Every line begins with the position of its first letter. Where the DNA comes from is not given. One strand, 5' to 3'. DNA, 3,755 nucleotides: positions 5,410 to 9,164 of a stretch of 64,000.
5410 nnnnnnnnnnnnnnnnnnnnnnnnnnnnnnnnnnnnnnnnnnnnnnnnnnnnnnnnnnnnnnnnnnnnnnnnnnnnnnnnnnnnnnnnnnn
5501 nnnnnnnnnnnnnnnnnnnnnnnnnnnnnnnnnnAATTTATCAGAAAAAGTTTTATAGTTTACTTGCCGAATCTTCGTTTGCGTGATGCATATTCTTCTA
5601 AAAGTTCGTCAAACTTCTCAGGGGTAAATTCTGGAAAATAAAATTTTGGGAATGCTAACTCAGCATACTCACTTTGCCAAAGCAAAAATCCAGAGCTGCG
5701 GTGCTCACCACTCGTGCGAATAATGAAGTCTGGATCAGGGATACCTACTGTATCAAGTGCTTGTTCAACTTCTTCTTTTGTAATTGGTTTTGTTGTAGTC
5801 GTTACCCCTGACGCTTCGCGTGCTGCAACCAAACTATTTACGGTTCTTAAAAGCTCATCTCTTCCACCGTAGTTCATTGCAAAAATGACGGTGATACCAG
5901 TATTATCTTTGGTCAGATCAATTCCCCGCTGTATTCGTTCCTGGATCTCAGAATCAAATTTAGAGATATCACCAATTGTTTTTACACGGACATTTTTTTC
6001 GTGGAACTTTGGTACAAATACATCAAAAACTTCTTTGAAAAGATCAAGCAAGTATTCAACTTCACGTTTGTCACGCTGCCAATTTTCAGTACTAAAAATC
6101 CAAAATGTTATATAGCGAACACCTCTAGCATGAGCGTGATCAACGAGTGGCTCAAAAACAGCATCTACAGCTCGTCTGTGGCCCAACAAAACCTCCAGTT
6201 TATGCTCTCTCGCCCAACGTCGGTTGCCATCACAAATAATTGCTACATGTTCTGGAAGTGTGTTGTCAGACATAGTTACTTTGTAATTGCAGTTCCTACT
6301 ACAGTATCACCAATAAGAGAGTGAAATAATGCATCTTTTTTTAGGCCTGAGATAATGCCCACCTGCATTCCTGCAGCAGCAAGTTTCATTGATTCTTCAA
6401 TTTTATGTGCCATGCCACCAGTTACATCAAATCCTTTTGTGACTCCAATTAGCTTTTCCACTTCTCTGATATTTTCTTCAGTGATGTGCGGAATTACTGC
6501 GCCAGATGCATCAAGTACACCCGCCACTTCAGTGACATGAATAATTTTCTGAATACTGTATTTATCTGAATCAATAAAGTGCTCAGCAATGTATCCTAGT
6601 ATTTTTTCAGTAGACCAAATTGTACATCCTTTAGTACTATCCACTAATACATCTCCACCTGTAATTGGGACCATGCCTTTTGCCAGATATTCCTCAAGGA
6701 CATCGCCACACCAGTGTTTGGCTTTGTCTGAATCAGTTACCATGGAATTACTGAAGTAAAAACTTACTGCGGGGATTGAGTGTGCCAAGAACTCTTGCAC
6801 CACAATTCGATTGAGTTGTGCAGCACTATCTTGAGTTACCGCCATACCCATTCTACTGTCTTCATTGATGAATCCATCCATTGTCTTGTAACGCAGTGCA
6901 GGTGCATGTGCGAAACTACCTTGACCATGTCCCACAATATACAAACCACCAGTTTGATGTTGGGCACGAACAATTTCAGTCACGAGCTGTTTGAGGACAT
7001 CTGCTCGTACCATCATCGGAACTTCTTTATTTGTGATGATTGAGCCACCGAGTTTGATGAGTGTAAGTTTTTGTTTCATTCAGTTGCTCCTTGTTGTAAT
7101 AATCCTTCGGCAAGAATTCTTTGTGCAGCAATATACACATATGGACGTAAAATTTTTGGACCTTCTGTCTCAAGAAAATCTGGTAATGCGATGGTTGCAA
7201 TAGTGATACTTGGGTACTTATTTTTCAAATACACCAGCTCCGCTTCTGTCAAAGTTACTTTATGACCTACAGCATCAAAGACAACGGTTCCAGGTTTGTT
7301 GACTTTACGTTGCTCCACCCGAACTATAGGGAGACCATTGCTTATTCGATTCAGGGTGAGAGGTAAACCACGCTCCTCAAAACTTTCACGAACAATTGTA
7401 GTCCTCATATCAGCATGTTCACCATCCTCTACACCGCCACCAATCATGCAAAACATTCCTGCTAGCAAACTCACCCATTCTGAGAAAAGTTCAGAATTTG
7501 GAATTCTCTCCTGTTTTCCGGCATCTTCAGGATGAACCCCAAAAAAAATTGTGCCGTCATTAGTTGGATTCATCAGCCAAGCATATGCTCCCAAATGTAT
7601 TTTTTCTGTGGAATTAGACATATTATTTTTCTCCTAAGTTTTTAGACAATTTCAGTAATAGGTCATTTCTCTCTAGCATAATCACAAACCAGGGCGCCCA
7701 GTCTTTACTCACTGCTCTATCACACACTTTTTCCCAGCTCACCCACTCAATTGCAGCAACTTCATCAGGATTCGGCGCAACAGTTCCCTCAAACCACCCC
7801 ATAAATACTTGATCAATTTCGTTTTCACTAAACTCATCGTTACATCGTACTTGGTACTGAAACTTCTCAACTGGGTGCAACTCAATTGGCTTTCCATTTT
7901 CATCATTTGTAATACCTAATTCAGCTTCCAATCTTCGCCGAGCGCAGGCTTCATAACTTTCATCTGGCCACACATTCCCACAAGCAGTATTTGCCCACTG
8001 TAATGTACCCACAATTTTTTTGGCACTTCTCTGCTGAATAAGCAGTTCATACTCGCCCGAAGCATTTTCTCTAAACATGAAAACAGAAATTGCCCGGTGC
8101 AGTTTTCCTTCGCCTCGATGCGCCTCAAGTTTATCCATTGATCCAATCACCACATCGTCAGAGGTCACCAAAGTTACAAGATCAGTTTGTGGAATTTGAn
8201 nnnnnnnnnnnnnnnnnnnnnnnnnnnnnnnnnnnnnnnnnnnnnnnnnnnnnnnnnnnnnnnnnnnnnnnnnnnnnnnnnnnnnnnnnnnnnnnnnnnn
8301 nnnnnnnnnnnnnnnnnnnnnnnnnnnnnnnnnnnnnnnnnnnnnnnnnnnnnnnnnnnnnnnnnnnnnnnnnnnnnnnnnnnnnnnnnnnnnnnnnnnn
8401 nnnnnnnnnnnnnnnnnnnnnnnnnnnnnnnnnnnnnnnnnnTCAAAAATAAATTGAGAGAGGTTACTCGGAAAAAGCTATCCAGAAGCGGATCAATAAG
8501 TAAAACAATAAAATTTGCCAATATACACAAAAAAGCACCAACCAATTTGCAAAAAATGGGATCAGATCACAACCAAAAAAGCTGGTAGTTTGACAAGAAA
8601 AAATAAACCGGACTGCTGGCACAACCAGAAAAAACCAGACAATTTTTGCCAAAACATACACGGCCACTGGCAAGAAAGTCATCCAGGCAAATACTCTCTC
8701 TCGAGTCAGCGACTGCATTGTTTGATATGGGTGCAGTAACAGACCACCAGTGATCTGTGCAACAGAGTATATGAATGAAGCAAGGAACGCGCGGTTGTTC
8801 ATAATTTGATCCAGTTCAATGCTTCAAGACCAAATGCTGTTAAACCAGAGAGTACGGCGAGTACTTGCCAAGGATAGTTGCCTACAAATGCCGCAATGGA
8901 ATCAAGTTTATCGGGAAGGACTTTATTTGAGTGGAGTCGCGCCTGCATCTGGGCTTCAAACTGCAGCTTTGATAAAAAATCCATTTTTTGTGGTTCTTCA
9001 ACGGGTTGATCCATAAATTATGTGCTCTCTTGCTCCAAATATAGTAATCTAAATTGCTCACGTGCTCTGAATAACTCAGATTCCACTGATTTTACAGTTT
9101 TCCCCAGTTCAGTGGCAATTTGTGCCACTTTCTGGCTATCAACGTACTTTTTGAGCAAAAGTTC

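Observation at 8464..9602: ECF-type sigma factor operon (sigma, small TM protein, polytopic membrane protein) divergent from the pilin array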

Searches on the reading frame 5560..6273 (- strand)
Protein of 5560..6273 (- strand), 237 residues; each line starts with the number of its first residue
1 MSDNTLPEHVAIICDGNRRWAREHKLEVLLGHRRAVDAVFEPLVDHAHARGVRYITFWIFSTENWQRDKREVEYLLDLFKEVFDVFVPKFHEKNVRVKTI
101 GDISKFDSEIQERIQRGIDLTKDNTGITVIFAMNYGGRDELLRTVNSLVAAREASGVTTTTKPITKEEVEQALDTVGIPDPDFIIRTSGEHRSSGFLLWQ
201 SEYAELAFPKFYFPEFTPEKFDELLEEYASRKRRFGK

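Call 35: search_protein_families(library=pfam, proteins=[window:5560-6273:-], max_evalue=0.05)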
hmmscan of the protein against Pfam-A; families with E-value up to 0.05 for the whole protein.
window:5560-6273:- (237 aa): 1 family
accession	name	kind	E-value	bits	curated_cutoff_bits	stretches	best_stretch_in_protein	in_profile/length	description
PF01255.24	Prenyltransf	-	2.1e-69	233.8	27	1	13-236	1-219/219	Putative undecaprenyl diphosphate synthase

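Call 36: search_protein_families(library=ncbifam, proteins=[window:5560-6273:-], max_evalue=0.001)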
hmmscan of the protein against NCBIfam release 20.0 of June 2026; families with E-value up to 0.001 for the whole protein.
window:5560-6273:- (237 aa): 16 families
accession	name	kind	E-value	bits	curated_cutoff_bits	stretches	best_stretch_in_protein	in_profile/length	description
NF011405.0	PRK14830.1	equivalog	2.6e-75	253.2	304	1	3-237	19-250/251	undecaprenyl pyrophosphate synthase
NF011408.0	PRK14834.1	equivalog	6.1e-70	235.5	348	1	4-236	15-244/252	isoprenyl transferase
TIGR00055.1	uppS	equivalog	2e-67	226.9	109.55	1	6-236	1-228/228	polyprenyl diphosphate synthase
NF011407.0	PRK14833.1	equivalog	3.3e-67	226.6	325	1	5-237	3-231/233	di-trans,poly-cis-decaprenylcistransferase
NF011406.0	PRK14831.1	subfamily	1.6e-65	220.8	375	1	3-237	20-251/256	undecaprenyl pyrophosphate synthase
NF011404.0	PRK14829.1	equivalog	7.9e-60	202.3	372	1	3-237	27-258/260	isoprenyl transferase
NF011409.0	PRK14835.1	equivalog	1.6e-56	191.7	425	1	4-237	43-279/279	isoprenyl transferase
NF011413.0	PRK14840.1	equivalog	7.6e-56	189.5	410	1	2-237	14-250/250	isoprenyl transferase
NF011411.0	PRK14838.1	equivalog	1.1e-54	185.3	417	1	4-237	10-238/244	isoprenyl transferase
NF011403.0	PRK14828.1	equivalog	1.4e-54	185.2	348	1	3-237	25-258/258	isoprenyl transferase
NF007596.1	PRK10240.1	equivalog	1.9e-54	184.7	418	1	7-236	16-242/251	(2E,6E)-farnesyl-diphosphate-specific ditrans,polycis-undecaprenyl-diphosphate synthase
NF011415.0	PRK14842.1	equivalog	8.1e-53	179.3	360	1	3-236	5-236/241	isoprenyl transferase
NF011414.0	PRK14841.1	equivalog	6.8e-52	176.4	401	1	6-236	3-228/233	isoprenyl transferase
NF011410.0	PRK14837.1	equivalog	1.2e-48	165.7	342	1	1-237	1-230/230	undecaprenyl pyrophosphate synthase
NF011412.0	PRK14839.1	equivalog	2.7e-46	157.9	334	1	9-236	12-227/240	di-trans,poly-cis-decaprenylcistransferase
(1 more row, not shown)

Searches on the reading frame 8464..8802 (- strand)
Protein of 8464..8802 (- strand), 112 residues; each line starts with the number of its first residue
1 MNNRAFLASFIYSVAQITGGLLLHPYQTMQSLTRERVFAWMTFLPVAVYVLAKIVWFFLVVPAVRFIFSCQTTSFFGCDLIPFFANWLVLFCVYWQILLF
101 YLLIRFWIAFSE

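Call 3: search_protein_families(library=pfam, proteins=[window:8464-8802:-], max_evalue=0.1)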
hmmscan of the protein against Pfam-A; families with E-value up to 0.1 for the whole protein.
window:8464-8802:- (112 aa): 0 families

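Call 4: search_protein_families(library=ncbifam, proteins=[window:8464-8802:-], max_evalue=0.1)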
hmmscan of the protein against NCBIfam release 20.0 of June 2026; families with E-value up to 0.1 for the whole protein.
window:8464-8802:- (112 aa): 0 families

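Call 20: find_homologous_proteins(query=window:8464-8802:-)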
Query window:8464-8802:- (112 aa): 86 proteins with E <= 0.001 among 90 candidates.
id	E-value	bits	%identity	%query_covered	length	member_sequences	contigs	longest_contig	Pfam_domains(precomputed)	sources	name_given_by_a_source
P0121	1.2e-66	240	100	100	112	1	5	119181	-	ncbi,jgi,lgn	jgi:hypothetical protein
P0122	1.1e-61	224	89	100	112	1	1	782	-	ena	-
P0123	5.5e-54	199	80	100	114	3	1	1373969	-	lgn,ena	-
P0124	1.0e-51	192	76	95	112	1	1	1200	-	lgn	-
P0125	8.6e-50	186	75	87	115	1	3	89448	-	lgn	-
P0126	1.5e-49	185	76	100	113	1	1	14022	-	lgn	-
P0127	2.2e-49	185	75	95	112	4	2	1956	-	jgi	jgi:hypothetical protein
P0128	3.6e-48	181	70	98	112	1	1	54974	-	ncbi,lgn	-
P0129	4.5e-48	180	69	100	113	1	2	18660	-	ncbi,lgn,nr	ncbi:hypothetical protein KA082_01695 [Candidatus Woesebacteria bacterium]|nr:hypothetical protein [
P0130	6.9e-48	180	73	87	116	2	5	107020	-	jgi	-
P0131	9.9e-48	179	77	88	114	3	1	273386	-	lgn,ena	-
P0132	5.3e-47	177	71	100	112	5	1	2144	-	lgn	-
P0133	4.6e-46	174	74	93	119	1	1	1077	-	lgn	-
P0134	1.2e-45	172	74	82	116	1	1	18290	-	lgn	-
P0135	1.4e-45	172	70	96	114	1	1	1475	-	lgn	-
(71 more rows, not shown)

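Call 44: predict_structure(alignment_id=A2)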
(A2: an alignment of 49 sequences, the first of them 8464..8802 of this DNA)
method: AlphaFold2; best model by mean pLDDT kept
length: 112 residues; sequences in the alignment: 49
mean_pLDDT: 89.5   pTM: 0.73
mean pLDDT of the five models: 89.5, 87.1, 84.7, 83.8, 81.1
residues with pLDDT >= 90: 75; 70-90: 30; 50-70: 7; < 50: 0
segments of 3 or more residues with pLDDT < 50: none
pLDDT, mean of each block of 10 residues (from residue 1): 92 93 95 87 93 92 79 73 91 96 95 82
secondary structure, 60 per line:
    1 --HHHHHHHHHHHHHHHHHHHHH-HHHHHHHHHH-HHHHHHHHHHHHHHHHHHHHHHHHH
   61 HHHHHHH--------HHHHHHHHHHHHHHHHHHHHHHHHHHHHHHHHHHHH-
elements in order: H3-23 H25-34 H36-67 H76-111

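Call 65: search_protein_representatives(alignment_id=A2)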
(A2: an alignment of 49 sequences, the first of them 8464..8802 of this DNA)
Query: 49 sequences, 113 profile positions. Proteins with E-value up to 0.001 (for the whole library): 80; up to 1e-10: 48; up to 1e-30: 8. The best 80 are listed.
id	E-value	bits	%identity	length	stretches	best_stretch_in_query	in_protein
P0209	3.7e-42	159.4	-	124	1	6-111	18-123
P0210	8.4e-42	158.3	-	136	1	3-112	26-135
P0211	9.5e-41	154.9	-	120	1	3-112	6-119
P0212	1.1e-39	151.5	-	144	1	3-112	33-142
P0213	3.6e-36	140.2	-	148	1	4-110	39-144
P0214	4.6e-33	130.1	-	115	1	3-112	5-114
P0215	4.5e-31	123.7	-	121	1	6-111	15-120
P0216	9.2e-31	122.7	-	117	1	5-108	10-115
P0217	3.3e-30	120.9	-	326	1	4-111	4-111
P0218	1.9e-29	118.5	-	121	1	3-111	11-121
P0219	7.5e-29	116.6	-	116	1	5-112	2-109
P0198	8.9e-29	116.3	-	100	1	1-111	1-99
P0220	9.4e-29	116.3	-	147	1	5-110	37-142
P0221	1.9e-28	115.3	-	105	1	1-111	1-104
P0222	2.7e-28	114.8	-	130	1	5-111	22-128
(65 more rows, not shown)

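Call 68: list_cluster_members(proteins=[P0217])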
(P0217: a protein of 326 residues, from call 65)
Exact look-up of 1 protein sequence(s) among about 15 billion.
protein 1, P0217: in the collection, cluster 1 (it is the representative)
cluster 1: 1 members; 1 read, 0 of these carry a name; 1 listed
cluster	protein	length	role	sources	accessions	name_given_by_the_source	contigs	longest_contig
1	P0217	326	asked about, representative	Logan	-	-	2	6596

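Call 78: search_protein_families(library=pfam, alignment_id=A2, max_evalue=0.01)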
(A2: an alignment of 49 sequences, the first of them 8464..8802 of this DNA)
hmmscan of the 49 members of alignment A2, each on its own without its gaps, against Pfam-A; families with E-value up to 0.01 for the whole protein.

A. member 1, window:8464-8802:- (112 aa): 0 families

B. families by the number of members that match (of 49 scanned): 2 families
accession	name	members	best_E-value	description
PF02723.19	CoV_E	1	0.0091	Coronavirus small envelope protein E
PF11667.14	DUF3267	1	0.0093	Putative zincin peptidase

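Call 79: search_solved_structures(query=A2, max_evalue=10)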
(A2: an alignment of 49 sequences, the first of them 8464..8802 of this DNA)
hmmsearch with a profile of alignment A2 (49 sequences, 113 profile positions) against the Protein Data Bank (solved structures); distinct sequences matched with E-value up to 10: 0.

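Call 83: list_cluster_members(proteins=[P0121, P0207, P0001])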
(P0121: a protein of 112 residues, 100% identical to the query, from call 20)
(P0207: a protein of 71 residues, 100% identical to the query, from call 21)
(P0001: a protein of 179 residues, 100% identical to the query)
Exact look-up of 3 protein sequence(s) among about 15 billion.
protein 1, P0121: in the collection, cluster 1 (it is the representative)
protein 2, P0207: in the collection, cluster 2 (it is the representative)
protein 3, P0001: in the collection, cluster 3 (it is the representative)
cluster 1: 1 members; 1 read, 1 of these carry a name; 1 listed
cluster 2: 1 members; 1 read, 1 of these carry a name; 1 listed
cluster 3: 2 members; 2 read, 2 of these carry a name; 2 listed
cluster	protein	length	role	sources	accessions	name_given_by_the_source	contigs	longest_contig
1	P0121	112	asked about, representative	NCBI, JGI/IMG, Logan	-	hypothetical protein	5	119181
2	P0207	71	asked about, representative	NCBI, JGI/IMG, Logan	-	hypothetical protein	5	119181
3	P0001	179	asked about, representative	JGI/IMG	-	RNA polymerase sigma-70 factor (ECF subfamily)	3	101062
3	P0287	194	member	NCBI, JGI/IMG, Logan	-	RNA polymerase sigma-70 factor (ECF subfamily)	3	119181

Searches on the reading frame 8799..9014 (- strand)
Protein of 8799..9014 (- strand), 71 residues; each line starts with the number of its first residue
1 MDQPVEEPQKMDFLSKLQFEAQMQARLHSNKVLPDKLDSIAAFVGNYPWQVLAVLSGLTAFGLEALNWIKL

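Call 3: search_protein_families(library=pfam, proteins=[window:8799-9014:-], max_evalue=0.1)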
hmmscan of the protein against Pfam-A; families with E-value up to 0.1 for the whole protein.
window:8799-9014:- (71 aa): 1 family
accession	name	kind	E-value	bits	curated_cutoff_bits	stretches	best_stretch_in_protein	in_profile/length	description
PF03385.23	STELLO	-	0.033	13.4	27.8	1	7-51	173-217/387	STELLO glycosyltransferases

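Call 4: search_protein_families(library=ncbifam, proteins=[window:8799-9014:-], max_evalue=0.1)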
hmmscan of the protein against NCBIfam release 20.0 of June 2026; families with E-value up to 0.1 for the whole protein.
window:8799-9014:- (71 aa): 0 families

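Call 21: find_homologous_proteins(query=window:8799-9014:-, max_evalue=0.01)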
Query window:8799-9014:- (71 aa): 2 proteins with E <= 0.01 among 3 candidates.
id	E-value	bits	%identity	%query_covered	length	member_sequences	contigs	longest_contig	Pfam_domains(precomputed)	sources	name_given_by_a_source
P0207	1.5e-39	150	100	100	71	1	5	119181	-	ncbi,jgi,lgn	jgi:hypothetical protein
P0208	2.4e-34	134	89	100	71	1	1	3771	-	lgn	-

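Call 76: search_solved_structures(query=A3, max_evalue=10)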
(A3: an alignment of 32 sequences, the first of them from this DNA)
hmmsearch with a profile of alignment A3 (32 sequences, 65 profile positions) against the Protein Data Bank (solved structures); distinct sequences matched with E-value up to 10: 0.

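Call 77: search_protein_families(library=pfam, alignment_id=A3, max_evalue=0.01)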
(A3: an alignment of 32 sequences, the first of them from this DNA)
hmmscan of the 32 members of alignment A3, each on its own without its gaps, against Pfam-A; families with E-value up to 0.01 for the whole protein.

A. member 1, seq(71 aa): 0 families

B. families by the number of members that match (of 32 scanned): 2 families
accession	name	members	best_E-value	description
PF15049.11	DUF4534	1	0.007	Protein of unknown function (DUF4534)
PF07862.16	Nif11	1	0.0095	Nif11 domain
